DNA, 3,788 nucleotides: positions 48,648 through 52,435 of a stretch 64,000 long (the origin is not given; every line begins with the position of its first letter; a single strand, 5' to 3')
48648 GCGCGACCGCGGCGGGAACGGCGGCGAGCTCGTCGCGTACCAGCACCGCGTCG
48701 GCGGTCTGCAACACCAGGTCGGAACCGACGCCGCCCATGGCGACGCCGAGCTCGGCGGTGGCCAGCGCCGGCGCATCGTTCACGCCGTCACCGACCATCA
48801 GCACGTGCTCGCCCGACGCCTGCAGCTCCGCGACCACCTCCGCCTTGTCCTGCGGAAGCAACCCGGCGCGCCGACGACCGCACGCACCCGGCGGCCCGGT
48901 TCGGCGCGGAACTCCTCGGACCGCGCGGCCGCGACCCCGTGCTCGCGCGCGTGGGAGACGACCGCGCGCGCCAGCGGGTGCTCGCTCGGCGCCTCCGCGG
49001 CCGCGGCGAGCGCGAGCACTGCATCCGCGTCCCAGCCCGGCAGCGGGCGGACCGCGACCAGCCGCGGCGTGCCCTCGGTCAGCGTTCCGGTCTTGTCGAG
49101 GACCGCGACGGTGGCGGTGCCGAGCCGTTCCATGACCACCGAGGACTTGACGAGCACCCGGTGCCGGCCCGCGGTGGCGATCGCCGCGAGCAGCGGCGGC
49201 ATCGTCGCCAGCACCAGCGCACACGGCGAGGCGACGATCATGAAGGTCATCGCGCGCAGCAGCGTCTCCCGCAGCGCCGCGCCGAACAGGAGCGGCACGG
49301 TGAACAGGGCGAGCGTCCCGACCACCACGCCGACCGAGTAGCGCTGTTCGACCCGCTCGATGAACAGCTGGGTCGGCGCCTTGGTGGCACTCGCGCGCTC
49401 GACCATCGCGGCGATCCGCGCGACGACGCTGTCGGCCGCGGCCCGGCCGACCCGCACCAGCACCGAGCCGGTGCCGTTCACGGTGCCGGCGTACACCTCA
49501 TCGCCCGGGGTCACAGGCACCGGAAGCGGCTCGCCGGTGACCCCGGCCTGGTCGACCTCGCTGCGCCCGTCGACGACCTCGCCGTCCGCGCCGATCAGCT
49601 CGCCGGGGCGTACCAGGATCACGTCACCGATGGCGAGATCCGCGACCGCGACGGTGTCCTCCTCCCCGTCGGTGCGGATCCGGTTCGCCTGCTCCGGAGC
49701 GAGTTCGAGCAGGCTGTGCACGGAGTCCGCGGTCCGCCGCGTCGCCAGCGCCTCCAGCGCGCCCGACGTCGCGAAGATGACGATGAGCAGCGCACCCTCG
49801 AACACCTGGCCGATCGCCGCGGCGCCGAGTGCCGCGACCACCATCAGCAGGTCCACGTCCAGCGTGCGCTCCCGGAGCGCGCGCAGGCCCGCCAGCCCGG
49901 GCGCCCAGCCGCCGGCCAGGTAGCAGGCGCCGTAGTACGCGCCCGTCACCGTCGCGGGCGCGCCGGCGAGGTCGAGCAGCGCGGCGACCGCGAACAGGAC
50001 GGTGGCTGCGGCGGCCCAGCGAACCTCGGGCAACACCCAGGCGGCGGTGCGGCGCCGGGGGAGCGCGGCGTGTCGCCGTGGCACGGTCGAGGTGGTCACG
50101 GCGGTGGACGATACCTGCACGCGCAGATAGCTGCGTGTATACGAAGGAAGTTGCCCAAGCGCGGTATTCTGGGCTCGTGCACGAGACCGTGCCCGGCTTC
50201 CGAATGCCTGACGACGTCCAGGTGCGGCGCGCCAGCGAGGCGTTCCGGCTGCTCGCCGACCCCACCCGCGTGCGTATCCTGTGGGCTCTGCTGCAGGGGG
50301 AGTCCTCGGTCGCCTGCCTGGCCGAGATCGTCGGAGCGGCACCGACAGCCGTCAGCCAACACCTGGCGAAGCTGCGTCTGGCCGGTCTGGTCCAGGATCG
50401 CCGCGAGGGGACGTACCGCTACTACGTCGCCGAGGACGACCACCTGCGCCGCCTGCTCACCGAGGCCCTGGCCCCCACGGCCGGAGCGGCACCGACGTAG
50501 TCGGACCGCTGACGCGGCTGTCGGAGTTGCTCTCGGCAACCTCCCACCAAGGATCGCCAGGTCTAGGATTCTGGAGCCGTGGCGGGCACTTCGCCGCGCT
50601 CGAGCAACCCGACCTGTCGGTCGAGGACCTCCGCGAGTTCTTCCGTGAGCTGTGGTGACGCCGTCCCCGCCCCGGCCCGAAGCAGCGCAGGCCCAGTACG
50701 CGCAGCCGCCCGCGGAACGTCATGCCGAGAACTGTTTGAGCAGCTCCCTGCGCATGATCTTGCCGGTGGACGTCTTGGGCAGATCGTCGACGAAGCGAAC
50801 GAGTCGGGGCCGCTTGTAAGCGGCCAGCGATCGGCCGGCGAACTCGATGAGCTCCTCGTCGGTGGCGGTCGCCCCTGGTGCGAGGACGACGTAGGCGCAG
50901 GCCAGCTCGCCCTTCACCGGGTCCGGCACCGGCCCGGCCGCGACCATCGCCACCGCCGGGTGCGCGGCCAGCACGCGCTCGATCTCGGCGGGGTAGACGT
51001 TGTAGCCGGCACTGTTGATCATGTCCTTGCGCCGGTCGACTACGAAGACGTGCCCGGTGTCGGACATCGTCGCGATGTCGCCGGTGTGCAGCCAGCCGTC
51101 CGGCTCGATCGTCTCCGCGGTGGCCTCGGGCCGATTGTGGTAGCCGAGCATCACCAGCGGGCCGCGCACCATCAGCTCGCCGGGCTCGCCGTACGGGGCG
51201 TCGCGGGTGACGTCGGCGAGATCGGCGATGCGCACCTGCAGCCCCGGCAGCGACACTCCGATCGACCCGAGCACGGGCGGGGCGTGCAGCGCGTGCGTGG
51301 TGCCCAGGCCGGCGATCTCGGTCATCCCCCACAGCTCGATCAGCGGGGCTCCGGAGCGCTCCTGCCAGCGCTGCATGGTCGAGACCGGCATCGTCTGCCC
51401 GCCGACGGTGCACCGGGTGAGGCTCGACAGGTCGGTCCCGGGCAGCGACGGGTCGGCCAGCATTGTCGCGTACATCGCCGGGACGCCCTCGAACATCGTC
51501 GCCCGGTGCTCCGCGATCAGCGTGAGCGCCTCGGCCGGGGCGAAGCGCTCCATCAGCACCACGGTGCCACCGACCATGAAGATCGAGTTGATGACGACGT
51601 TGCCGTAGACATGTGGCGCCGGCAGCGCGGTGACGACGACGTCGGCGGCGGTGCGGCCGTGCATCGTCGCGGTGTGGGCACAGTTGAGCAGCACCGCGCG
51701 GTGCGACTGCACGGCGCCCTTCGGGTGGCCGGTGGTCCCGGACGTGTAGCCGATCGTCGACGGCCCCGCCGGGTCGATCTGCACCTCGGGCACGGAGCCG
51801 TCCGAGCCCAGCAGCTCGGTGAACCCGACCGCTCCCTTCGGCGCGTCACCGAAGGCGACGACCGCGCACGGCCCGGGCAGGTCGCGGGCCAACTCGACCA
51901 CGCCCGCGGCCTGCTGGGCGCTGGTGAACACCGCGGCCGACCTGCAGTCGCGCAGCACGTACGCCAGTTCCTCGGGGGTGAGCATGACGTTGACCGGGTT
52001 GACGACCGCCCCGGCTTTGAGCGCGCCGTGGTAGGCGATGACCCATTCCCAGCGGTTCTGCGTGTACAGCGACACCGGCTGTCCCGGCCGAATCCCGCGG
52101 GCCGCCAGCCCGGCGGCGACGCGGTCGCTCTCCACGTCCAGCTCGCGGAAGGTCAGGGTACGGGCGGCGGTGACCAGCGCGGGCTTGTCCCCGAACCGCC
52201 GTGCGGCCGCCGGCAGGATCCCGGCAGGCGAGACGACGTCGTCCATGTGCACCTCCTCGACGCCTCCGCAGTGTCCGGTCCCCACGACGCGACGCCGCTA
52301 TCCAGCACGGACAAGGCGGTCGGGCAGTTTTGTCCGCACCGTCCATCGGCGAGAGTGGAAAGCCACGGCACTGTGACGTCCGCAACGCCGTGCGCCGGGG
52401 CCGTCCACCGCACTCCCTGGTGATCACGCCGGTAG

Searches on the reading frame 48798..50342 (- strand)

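Call 14: search_protein_families(library=pfam, proteins=[window:48798-50342:-], max_evalue=0.00001)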
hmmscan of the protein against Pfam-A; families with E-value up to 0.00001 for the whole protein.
window:48798-50342:- (514 aa): 2 families
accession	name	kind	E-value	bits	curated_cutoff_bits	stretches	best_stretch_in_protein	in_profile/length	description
PF00122.25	E1-E2_ATPase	-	1.4e-46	158.7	28.1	1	213-393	1-180/181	E1-E2 ATPase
PF00702.32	Hydrolase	-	2e-06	28.8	26.4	1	412-499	3-65/191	haloacid dehalogenase-like hydrolase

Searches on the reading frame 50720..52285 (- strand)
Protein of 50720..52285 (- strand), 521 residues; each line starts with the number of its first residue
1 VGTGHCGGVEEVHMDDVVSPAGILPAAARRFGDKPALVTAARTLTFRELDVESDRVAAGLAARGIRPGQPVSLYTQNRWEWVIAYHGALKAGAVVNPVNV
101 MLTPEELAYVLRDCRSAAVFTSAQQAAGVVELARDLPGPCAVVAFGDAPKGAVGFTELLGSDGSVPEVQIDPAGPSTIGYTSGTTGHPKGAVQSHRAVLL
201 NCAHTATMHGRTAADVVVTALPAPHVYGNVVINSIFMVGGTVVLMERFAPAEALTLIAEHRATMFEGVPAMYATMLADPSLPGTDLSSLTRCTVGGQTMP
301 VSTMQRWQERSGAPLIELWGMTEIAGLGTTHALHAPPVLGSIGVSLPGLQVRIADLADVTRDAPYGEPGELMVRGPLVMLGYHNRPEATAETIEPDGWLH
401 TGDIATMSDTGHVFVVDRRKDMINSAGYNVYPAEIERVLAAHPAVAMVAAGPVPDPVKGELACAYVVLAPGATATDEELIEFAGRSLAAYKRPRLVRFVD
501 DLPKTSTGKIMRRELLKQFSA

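Call 14: search_protein_families(library=pfam, proteins=[window:50720-52285:-], max_evalue=0.00001)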
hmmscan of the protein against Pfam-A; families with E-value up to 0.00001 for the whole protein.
window:50720-52285:- (521 aa): 2 families
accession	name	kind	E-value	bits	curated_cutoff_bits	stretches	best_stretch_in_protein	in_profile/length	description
PF00501.34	AMP-binding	-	7.3e-90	302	29.9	1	26-383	3-384/384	AMP-binding enzyme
PF13193.12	AMP-binding_C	-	2.1e-21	77.1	24.5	1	434-509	1-76/76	AMP-binding enzyme C-terminal domain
